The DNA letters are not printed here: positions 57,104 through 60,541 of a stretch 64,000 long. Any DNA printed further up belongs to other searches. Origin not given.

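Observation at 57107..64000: A giant ORF of at least 6.9 kb, missed by the ORF track, translationally coupled to an ECF sigma factor and an anti-sigma/vWA fusion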

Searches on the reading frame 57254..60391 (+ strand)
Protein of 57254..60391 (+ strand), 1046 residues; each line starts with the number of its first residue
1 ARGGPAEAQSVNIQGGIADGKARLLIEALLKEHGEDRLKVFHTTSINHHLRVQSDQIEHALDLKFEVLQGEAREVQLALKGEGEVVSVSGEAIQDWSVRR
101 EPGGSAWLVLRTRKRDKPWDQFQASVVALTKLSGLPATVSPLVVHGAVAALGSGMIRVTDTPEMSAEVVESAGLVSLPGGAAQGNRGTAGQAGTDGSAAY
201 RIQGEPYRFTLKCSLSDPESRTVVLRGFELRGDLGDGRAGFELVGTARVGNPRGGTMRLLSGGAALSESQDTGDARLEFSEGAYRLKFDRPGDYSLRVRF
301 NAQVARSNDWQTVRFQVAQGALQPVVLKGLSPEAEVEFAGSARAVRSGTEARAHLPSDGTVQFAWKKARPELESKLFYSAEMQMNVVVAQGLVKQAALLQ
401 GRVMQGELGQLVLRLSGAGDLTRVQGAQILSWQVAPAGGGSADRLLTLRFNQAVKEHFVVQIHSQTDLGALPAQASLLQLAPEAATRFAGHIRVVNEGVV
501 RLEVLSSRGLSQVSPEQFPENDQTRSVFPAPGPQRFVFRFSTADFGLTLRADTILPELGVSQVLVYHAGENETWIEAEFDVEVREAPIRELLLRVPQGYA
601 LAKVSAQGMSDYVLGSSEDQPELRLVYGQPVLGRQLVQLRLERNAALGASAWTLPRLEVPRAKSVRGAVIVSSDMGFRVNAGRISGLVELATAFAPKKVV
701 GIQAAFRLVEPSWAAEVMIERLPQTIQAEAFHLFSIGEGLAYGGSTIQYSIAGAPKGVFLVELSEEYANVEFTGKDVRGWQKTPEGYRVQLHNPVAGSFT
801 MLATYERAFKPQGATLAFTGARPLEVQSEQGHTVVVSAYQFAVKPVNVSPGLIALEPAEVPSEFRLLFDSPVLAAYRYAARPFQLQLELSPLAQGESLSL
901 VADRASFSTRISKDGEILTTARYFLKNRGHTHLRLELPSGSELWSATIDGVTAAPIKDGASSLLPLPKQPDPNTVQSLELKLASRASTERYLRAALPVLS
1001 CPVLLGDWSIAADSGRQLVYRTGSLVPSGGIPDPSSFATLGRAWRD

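Call 37: search_solved_structures(query=A3, max_evalue=1)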
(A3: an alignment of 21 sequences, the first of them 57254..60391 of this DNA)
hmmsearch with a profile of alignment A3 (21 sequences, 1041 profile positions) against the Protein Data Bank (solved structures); distinct sequences matched with E-value up to 1: 4.
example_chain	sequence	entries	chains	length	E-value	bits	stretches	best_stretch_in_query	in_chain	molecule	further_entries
2ogy_A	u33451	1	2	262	0.73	10.6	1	91-154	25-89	5-methyltetrahydrofolate corrinoid/iron sulfur protein methyltransferase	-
2e7f_A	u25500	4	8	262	0.74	10.5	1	91-154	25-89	5-methyltetrahydrofolate corrinoid/iron sulfur protein methyltransferase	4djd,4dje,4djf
1f6y_A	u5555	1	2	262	0.74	10.5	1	91-154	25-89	5-METHYLTETRAHYDROFOLATE CORRINOID/IRON SULFUR PROTEIN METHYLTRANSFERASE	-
6lnt_L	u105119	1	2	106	0.81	10.4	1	864-918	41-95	Fab DV62.5 light-chain variable region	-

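Call 45: predict_structure(alignment_id=A3)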
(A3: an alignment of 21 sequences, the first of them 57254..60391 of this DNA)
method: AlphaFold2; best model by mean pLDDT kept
length: 1046 residues; sequences in the alignment: 21
mean_pLDDT: 81.7   pTM: 0.36
mean pLDDT of the five models: 81.7, 80.8, 80.1, 78.8, 77.9
residues with pLDDT >= 90: 311; 70-90: 578; 50-70: 101; < 50: 56
segments of 3 or more residues with pLDDT < 50: 1-6, 17-24, 30-37, 180-195, 369-374, 894-896
pLDDT, mean of each block of 10 residues (from residue 1): 45 49 48 49 87 92 86 85 91 89 81 81 93 85 75 81 79 72 30 53 80 70 76 87 86 78 85 79 84 87 85 83 74 74 64 78 73 65 90 91 88 90 88 82 89 88 87 84 90 83 87 88 79 82 88 83 93 93 87 91 91 78 88 92 80 91 92 85 89 80 90 89 79 88 90 81 88 86 88 79 90 82 83 88 85 78 78 85 85 61 91 91 89 90 91 87 82 83 87 89 88 83 77 66 58
secondary structure, 60 per line:
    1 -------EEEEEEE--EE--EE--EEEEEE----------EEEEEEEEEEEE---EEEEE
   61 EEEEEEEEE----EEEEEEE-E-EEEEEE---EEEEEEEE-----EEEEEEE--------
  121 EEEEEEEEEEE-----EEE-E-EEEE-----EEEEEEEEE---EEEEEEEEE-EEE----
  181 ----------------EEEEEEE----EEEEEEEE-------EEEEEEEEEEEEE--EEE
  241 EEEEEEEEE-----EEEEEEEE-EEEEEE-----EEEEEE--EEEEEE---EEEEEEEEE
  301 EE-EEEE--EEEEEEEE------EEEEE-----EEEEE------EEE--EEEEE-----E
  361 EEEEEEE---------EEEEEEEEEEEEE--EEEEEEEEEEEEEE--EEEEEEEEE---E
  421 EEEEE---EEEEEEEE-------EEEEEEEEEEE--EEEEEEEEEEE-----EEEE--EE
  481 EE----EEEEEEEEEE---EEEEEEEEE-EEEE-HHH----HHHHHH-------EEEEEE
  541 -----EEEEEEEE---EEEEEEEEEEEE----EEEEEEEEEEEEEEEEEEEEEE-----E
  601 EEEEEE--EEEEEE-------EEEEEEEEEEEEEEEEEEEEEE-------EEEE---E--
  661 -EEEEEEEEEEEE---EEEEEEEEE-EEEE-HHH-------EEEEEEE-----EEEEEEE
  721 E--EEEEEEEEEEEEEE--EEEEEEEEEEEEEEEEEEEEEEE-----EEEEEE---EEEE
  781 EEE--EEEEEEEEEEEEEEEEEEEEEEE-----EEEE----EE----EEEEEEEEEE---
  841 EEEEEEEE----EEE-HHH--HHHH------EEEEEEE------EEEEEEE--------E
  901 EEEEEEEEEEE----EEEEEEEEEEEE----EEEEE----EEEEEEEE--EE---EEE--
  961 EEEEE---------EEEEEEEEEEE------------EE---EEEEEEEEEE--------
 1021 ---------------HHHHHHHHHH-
elements in order (helices of 4 or more, strands of 3 or more residues): E8-14 E25-30 E41-52 E56-69 E74-80 E84-89 E93-100 E106-112 E121-131 E137-139 E143-146 E152-160 E164-172 E174-176 E197-203 E208-215 E223-235 E238-249 E255-262 E264-269 E275-280 E283-288 E292-302 E304-307 E310-317 E324-328 E334-338 E345-347 E350-354 E360-367 E377-389 E392-405 E408-416 E420-425 E429-436 E444-454 E457-467 E473-476 E479-482 E487-496 E500-508 E510-513 H522-527 E535-540 E546-553 E557-568 E573-594 E600-606 E609-614 E622-643 E651-654 E662-673 E677-685 E687-690 E702-708 E714-721 E724-737 E740-762 E768-773 E777-783 E786-808 E814-817 E828-837 E841-848 E853-855 H862-865 E872-878 E885-891 E900-911 E916-927 E932-936 E941-948 E956-958 E961-965 E975-985 E1003-1012 H1036-1045

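Call 47: fold_search(model_id=the predicted structure, library=pdb)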
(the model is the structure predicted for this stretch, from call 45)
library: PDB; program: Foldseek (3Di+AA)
matches with E <= 10: 1320; with E <= 0.001: 60
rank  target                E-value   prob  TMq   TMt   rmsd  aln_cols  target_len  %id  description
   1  8b6l_O                1.9e-08  1.00  0.14  0.24  21.6       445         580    9  Subtomogram average of the human Sec61-TRAP-OSTA-translocon (released 2022-12-07)
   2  3fcs_A                7.8e-08  1.00  0.10  0.11  30.6       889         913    9  Structure of complete ectodomain of integrin aIIBb3 (released 2009-01-20)
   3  6s7o_E                9.0e-08  1.00  0.13  0.24  19.1       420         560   11  Cryo-EM structure of human oligosaccharyltransferase complex OST-A (released 2019-12-18)
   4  4o02_A                1.5e-07  0.99  0.10  0.11  27.8      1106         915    8  AlphaVBeta3 integrin in complex with monoclonal antibody FAB fragment. (released 2014-04-02)
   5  6ezn_A                1.5e-07  1.00  0.15  0.30  15.1       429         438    8  Cryo-EM structure of the yeast oligosaccharyltransferase (OST) complex (released 2018-01-17)
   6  7oci_A                1.8e-07  1.00  0.14  0.30  14.8       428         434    9  Cryo-EM structure of yeast Ost6p containing oligosaccharyltransferase complex (released 2022-02-16)
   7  8wa2_D                1.8e-07  0.97  0.11  0.08  48.7      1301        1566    8  cryo-EM structure of native mastigonemes isolated from Chlamydomonas reinhardtii at 3.0 angstrom resolution (released 2024-04-10)
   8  8t2v_A                1.8e-07  0.95  0.10  0.10  30.8      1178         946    8  Cryo-EM Structures of Full-length Integrin alphaIIbbeta3 in Native Lipids (released 2023-07-26)
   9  6tav_B                3.3e-07  0.85  0.09  0.08  47.4      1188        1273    9  Crystal structure of endopeptidase-induced alpha2-macroglobulin (released 2021-05-12)
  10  9e8a_A                4.3e-07  1.00  0.11  0.12  25.4       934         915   10  Integrin aIIbb3 bent conformation from human platelet membrane crude preparation (released 2025-10-15)
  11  6s7t_E                4.5e-07  1.00  0.14  0.31  19.1       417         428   10  Cryo-EM structure of human oligosaccharyltransferase complex OST-B (released 2019-12-18)
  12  4g1m_A                4.5e-07  0.97  0.10  0.11  27.4      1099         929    8  Re-refinement of alpha V beta 3 structure (released 2012-12-12)
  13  8pn9_E                9.4e-07  1.00  0.13  0.24  19.0       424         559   11  Structure of human oligosaccharyltransferase OST-A complex bound to NGI-1 (released 2024-05-08)
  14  1jv2_A                9.8e-07  0.96  0.10  0.11  27.6      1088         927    7  CRYSTAL STRUCTURE OF THE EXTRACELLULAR SEGMENT OF INTEGRIN ALPHAVBETA3 (released 2001-10-17)
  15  6avq_A                1.1e-06  0.98  0.10  0.11  29.9       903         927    7  The Therapeutic Antibody LM609 Selectively Inhibits Ligand Binding to Human alpha-V beta-3 Integrin via Steric Hindran (released 2017-11-01)
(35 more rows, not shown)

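Call 48: search_protein_representatives(alignment_id=A3)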
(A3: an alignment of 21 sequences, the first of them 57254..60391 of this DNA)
Query: 21 sequences, 1041 profile positions. Proteins with E-value up to 0.001 (for the whole library): 6029; up to 1e-10: 4003; up to 1e-30: 1700. The best 150 are listed.
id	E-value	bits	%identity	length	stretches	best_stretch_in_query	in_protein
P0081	0.0e+00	1645.6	-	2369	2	4-1039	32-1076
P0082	0.0e+00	1628.8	-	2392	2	2-1040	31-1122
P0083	0.0e+00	1628.5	-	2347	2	3-1037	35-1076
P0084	0.0e+00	1602.0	-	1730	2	4-1040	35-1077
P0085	0.0e+00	1581.7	-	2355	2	5-1039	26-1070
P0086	0.0e+00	1537.2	-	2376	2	3-1037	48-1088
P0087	0.0e+00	1502.5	-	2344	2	5-1039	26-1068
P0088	0.0e+00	1491.2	-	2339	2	3-1039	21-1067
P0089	0.0e+00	1469.7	-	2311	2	7-1037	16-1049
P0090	0.0e+00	1455.2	-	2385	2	4-1040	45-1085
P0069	0.0e+00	1412.6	-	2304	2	16-1037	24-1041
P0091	0.0e+00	1396.1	-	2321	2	9-1037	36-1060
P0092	0.0e+00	1394.0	-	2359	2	5-1040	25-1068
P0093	0.0e+00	1371.5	-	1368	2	208-1040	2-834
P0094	0.0e+00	1343.2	-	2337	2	18-1037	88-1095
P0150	0.0e+00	1095.7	-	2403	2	4-1040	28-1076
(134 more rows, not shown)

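Call 85: search_protein_families(library=pfam, alignment_id=A3, max_evalue=0.01)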
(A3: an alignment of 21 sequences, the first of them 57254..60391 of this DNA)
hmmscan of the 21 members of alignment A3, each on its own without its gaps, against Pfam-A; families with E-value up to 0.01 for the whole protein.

A. member 1, window:57254-60391:+ (1046 aa): 0 families

B. families by the number of members that match (of 21 scanned): 0 families
